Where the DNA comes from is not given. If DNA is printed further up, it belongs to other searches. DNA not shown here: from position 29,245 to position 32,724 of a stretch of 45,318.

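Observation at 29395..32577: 1060-aa tail-anchored, insertion-laden GT5 glycogen-synthase homologue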

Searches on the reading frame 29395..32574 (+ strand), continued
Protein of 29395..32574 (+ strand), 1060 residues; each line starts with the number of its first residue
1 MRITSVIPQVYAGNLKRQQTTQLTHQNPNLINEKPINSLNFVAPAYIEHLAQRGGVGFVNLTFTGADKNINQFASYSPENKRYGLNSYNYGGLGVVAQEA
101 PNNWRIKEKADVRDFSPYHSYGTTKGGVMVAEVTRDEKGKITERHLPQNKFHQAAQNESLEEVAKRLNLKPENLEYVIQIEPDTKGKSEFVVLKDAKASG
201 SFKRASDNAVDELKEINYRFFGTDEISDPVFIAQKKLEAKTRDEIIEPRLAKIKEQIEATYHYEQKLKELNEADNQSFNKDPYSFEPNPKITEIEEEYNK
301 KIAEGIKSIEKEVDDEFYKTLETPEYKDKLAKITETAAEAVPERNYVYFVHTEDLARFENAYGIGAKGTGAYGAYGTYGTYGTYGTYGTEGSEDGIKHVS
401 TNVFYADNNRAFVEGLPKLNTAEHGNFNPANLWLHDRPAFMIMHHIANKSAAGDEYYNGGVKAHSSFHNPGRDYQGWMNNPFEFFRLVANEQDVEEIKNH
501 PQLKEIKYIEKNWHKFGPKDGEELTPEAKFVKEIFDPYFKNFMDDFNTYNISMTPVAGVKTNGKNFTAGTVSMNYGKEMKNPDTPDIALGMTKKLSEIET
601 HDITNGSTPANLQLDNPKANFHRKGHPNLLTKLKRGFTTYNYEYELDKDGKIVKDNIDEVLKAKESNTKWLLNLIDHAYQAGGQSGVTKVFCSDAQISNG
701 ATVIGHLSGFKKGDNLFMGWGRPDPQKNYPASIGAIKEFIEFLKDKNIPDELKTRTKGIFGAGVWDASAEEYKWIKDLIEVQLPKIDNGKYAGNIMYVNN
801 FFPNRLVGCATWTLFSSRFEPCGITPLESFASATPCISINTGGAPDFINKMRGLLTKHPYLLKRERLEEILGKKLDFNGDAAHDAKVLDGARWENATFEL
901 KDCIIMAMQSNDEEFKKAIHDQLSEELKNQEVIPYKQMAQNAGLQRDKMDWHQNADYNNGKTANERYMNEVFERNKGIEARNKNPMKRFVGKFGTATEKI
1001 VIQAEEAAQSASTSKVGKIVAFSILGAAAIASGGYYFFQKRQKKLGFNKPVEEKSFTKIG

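Call 29: search_solved_structures(query=A1, max_evalue=1, show_alignments=4)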
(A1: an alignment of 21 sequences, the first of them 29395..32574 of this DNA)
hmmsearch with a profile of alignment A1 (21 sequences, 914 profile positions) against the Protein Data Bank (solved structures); distinct sequences matched with E-value up to 1: 76 (the best 60 are shown).
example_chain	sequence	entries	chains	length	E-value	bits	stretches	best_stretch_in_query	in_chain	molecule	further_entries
9dcm_B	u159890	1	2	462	1e-05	27.1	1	671-720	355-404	Sucrose-phosphate synthase-like protein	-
8vrf_B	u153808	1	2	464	1e-05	27.1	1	671-720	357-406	Sucrose-phosphate synthase-like protein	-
8uag_A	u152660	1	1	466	1e-05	27.1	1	671-720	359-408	Sucrose-phosphate synthase-like protein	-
3vue_A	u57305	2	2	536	1.2e-05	26.9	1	660-718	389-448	Granule-bound starch synthase 1, chloroplastic/amyloplastic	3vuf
2f9f_A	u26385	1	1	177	3.8e-05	25.2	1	678-721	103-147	first mannosyl transferase (wbaZ-1)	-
8x3q_C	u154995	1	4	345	6.5e-05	24.4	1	667-720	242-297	Glycosyl transferase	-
7fg9_A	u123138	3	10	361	6.8e-05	24.4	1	667-720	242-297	Glycosyl transferase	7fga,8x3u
3d1j_A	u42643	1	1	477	0.00046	21.6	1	664-713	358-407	Glycogen synthase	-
2jjm_A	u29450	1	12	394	0.00047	21.6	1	671-721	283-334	GLYCOSYL TRANSFERASE, GROUP 1 FAMILY PROTEIN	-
3mbo_A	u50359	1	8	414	0.00051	21.5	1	671-721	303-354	Glycosyltransferase, group 1 family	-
2qzs_A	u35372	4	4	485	0.00056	21.4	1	664-712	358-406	glycogen synthase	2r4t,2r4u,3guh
2r60_A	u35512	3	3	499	0.00074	20.9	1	677-711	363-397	Glycosyl transferase, group 1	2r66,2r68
5d00_A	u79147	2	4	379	0.00097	20.6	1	675-720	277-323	N-acetyl-alpha-D-glucosaminyl L-malate synthase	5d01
9m88_C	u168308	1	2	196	0.0013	20.2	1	665-721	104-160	Glycogen synthase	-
2bfw_A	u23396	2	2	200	0.0013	20.2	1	665-721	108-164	GLGA GLYCOGEN SYNTHASE | PGS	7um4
6gnf_A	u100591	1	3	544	0.011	17.1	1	669-737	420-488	Glycogen synthase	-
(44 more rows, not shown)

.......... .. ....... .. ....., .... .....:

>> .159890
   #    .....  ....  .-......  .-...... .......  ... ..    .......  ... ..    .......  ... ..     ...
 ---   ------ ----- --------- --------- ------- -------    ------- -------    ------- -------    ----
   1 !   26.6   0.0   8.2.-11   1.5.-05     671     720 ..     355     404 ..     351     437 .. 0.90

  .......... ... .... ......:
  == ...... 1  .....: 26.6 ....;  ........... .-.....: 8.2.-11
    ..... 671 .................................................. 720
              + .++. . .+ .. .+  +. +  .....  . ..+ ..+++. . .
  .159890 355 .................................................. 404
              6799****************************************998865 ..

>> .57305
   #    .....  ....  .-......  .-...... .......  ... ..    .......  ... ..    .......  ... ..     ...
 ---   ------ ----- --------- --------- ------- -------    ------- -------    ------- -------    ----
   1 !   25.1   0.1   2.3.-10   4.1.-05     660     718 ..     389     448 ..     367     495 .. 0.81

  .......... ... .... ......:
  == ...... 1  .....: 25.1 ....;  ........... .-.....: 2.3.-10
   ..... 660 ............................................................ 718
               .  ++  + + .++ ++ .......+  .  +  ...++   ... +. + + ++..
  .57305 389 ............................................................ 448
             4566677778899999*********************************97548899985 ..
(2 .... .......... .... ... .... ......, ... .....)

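Call 34: search_protein_representatives(alignment_id=A1)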
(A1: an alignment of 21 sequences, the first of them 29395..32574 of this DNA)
Query: 21 sequences, 914 profile positions. Proteins with E-value up to 0.001 (for the whole library): 700; up to 1e-10: 174; up to 1e-30: 87. The best 150 are listed.
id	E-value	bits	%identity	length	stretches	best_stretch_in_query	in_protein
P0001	0.0e+00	1330.0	-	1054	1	1-897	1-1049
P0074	0.0e+00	1300.9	-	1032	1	1-893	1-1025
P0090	0.0e+00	1263.3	-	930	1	1-894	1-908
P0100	0.0e+00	1031.9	-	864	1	1-893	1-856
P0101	7.4e-294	993.9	-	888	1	1-889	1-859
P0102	1.3e-284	963.4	-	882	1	1-888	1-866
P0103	7.6e-281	950.8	-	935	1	1-896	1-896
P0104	6.1e-279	944.5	-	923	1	29-910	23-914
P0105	3.5e-270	915.6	-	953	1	32-900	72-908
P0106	4.1e-267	905.4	-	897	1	1-899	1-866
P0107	5.8e-265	898.3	-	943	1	1-885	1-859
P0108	4.0e-260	882.3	-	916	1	1-894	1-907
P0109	3.5e-246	836.2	-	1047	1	28-899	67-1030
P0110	6.9e-237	805.4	-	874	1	1-891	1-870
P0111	4.1e-236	802.8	-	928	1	25-887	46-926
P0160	4.7e-56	207.0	-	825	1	11-810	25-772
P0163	2.9e-52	194.4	-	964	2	283-889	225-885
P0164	1.5e-51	192.1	-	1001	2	181-894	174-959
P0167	3.1e-48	181.1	-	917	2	225-897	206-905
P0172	9.7e-42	159.6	-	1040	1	196-894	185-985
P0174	1.2e-37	146.1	-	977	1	216-894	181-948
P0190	3.1e-28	114.9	-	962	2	199-894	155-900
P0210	8.0e-24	100.3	-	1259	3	196-384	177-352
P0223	3.1e-20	88.4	-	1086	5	205-610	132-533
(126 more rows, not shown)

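Call 35: search_protein_families(library=pfam, alignment_id=A1, max_evalue=1)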
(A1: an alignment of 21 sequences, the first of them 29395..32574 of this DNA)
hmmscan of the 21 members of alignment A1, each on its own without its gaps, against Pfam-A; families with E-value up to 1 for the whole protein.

A. member 1, window:29395-32574:+ (1060 aa): 2 families
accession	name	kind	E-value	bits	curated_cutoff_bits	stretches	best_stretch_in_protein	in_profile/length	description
PF00534.26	Glycos_transf_1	-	1.6e-06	28.2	26.4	1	768-856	55-140/172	Glycosyl transferases group 1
PF13692.12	Glyco_trans_1_4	-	0.00037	21.2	27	1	805-856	72-124/142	Glycosyl transferases group 1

B. families by the number of members that match (of 21 scanned): 38 families (the first 25 are shown)
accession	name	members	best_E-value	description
PF00534.26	Glycos_transf_1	21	1e-11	Glycosyl transferases group 1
PF13692.12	Glyco_trans_1_4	20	4.1e-08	Glycosyl transferases group 1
PF20706.3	GT4-conflict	8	0.0018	Family 4 Glycosyltransferase in conflict systems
PF08323.17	Glyco_transf_5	3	5.2e-08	Starch synthase catalytic domain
PF05693.19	Glycogen_syn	3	0.058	Glycogen synthase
PF01442.23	Apolipoprotein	2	0.00054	Apolipoprotein A1/A4/E domain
PF06365.17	CD34_antigen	2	0.018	CD34/Podocalyxin family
PF04286.17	DUF445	2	0.4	Protein of unknown function (DUF445)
PF24564.1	DUF7605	1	0.0064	Domain of unknown function (DUF7605)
PF06152.16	Phage_min_cap2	1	0.011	Phage minor capsid protein 2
PF04588.18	HIG_1_N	1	0.016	Hypoxia induced protein conserved region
PF20206.4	Tra1_ring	1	0.021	Tra1 HEAT repeat ring region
PF06791.18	TMP_2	1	0.052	Prophage tail length tape measure protein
PF05597.16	Phasin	1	0.058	Poly(hydroxyalcanoate) granule associated protein (phasin)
PF25553.1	BTB-POZ_ANK-like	1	0.073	BTB/POZ Ankyrin-like repeat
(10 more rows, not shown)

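Call 37: search_protein_families(library=pfam, proteins=[P0160, P0163, P0164, P0167, P0172, P0174, P0190, P0210, P0223], max_evalue=0.01)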
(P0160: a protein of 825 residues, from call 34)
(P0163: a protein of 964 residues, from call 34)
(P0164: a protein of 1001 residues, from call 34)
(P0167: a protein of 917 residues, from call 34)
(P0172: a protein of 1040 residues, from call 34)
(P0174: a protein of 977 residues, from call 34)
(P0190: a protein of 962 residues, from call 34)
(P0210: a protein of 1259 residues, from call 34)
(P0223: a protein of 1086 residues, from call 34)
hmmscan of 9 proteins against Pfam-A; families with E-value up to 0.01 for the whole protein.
P0160 (825 aa): 3 families
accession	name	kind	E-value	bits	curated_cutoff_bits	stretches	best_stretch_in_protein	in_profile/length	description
PF08323.17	Glyco_transf_5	-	5.8e-17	62.6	22.7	1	192-416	68-228/239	Starch synthase catalytic domain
PF00534.26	Glycos_transf_1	-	2.8e-09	37.2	26.4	1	540-672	7-133/172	Glycosyl transferases group 1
PF13692.12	Glyco_trans_1_4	-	6.2e-06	27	27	1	554-673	7-118/142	Glycosyl transferases group 1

P0163 (964 aa): 2 families
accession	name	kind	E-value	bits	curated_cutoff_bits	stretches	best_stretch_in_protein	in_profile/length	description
PF08323.17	Glyco_transf_5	-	3.3e-13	50.3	22.7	1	71-399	2-237/239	Starch synthase catalytic domain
PF00534.26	Glycos_transf_1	-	1.5e-06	28.3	26.4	1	528-659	11-135/172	Glycosyl transferases group 1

P0164 (1001 aa): 3 families
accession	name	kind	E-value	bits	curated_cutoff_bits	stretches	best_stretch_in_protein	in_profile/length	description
PF08323.17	Glyco_transf_5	-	1.7e-06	28.3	22.7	1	236-410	97-226/239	Starch synthase catalytic domain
PF13692.12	Glyco_trans_1_4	-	6.7e-05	23.6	27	1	564-682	5-113/142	Glycosyl transferases group 1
PF00534.26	Glycos_transf_1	-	0.00025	21.1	26.4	1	552-683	7-130/172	Glycosyl transferases group 1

P0167 (917 aa): 3 families
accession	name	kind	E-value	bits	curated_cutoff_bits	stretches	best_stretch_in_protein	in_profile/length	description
PF08323.17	Glyco_transf_5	-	4.7e-14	53.1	22.7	1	84-416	2-238/239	Starch synthase catalytic domain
PF00534.26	Glycos_transf_1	-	7.1e-07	29.4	26.4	1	524-655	3-127/172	Glycosyl transferases group 1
PF13692.12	Glyco_trans_1_4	-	0.00014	22.6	27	1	540-655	5-111/142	Glycosyl transferases group 1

P0172 (1040 aa): 3 families
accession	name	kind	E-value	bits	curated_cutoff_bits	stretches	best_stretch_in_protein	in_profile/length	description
PF00534.26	Glycos_transf_1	-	2.8e-09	37.2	26.4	1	566-700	11-136/172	Glycosyl transferases group 1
PF08323.17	Glyco_transf_5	-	4.6e-08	33.5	22.7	1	241-433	102-238/239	Starch synthase catalytic domain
PF13692.12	Glyco_trans_1_4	-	0.0042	17.8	27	1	572-697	3-117/142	Glycosyl transferases group 1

P0174 (977 aa): 0 families

P0190 (962 aa): 3 families
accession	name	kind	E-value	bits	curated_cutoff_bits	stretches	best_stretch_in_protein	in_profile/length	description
PF13692.12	Glyco_trans_1_4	-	0.0014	19.3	27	1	528-645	5-113/142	Glycosyl transferases group 1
PF00534.26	Glycos_transf_1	-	0.0044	17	26.4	0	520-644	11-128/172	Glycosyl transferases group 1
PF08323.17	Glyco_transf_5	-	0.0097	16.1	22.7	0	210-321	97-199/239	Starch synthase catalytic domain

P0210 (1259 aa): 5 families
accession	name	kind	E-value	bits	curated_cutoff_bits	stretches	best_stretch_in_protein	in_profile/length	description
PF08323.17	Glyco_transf_5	-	1.2e-08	35.4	22.7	1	97-337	3-187/239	Starch synthase catalytic domain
PF01442.23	Apolipoprotein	-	0.00063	19.9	90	1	1069-1161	10-102/190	Apolipoprotein A1/A4/E domain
PF00534.26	Glycos_transf_1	-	0.0008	19.4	26.4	1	564-704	8-125/172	Glycosyl transferases group 1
PF12396.14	DUF3659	-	0.0075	16.6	24.8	1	845-890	4-52/61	Protein of unknown function (DUF3659)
PF16888.10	YwqH-like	-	0.0081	16.9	33.7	0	1111-1153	80-122/123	YwqH-like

P0223 (1086 aa): 4 families
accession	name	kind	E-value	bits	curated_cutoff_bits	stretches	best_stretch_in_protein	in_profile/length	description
PF00534.26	Glycos_transf_1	-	6.3e-07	29.5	26.4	1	499-657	10-128/172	Glycosyl transferases group 1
PF08323.17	Glyco_transf_5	-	2.6e-05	24.5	22.7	1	51-337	3-199/239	Starch synthase catalytic domain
PF13692.12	Glyco_trans_1_4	-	0.00027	21.6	27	0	600-657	55-112/142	Glycosyl transferases group 1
PF07701.20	HNOBA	-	0.0084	16.1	23.4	0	557-660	68-147/216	Heme NO binding associated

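Call 38: list_cluster_members(proteins=[P0006, P0058, P0090, P0160, P0163, P0167, P0172, P0210, P0164, P0223])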
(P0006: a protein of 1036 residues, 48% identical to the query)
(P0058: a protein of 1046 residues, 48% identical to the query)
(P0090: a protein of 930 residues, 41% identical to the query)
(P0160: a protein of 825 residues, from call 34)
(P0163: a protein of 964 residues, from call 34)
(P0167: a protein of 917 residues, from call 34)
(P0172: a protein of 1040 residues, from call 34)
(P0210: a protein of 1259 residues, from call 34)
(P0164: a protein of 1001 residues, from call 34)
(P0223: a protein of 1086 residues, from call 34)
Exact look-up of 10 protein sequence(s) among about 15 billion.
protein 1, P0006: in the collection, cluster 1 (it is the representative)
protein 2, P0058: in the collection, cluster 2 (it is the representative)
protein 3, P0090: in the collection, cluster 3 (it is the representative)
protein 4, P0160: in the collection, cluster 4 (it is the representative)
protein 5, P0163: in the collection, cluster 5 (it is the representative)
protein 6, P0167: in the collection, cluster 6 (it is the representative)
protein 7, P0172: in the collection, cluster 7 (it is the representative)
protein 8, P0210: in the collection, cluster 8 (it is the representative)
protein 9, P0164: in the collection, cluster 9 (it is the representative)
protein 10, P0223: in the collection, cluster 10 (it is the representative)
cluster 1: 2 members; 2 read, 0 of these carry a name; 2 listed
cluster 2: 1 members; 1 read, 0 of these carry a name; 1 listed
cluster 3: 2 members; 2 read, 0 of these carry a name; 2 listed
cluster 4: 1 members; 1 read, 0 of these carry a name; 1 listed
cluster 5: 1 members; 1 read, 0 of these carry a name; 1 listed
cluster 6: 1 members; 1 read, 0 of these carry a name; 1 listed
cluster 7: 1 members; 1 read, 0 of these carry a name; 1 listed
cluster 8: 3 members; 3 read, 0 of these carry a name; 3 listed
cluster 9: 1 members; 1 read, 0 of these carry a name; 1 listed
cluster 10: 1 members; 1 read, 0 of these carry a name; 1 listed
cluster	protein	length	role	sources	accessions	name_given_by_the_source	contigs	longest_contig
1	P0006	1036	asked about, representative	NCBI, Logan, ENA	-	-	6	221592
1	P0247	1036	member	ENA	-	-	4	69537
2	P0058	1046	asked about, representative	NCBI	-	-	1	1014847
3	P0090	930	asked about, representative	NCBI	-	-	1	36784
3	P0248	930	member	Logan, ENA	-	-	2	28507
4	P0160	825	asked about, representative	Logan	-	-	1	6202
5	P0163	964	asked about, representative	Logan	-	-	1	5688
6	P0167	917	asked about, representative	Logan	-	-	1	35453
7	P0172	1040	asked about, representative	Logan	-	-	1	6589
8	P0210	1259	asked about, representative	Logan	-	-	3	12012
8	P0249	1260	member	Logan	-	-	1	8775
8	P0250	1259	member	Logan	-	-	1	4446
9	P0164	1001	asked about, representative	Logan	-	-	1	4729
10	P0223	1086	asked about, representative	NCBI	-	-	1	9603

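Call 54: find_homologous_proteins(query=P0163, max_evalue=1e-10)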
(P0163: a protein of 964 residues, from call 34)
Query P0163 (964 aa): 9 proteins with E <= 1e-10 among 7277 candidates.
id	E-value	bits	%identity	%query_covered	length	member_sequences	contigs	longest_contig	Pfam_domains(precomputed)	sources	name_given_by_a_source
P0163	0.0e+0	2182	100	100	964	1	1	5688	PF00534.27,PF08323.18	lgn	-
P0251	5.7e-242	824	49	86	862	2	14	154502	PF00534.27,PF08323.18,PF13692.13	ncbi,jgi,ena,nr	ncbi:MAG: glycogen synthase [Cyanobacteria bacterium SIG30]|nr:glycogen synthase [Cyanobacteria bact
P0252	1.6e-241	822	45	97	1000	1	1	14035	PF00534.27,PF08323.18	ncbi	-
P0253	6.4e-239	814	45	97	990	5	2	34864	PF00534.27,PF08323.18,PF13692.13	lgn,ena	-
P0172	1.7e-185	637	39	93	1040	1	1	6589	PF00534.27,PF08323.18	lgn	-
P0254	1.1e-97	347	30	81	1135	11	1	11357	PF08323.18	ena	-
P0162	5.3e-57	212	29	84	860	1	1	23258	PF00534.27,PF08323.18,PF13692.13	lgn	-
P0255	3.1e-52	196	27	83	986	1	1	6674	PF00534.27,PF08323.18,PF13692.13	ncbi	-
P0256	2.4e-19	87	26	35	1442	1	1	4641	-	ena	-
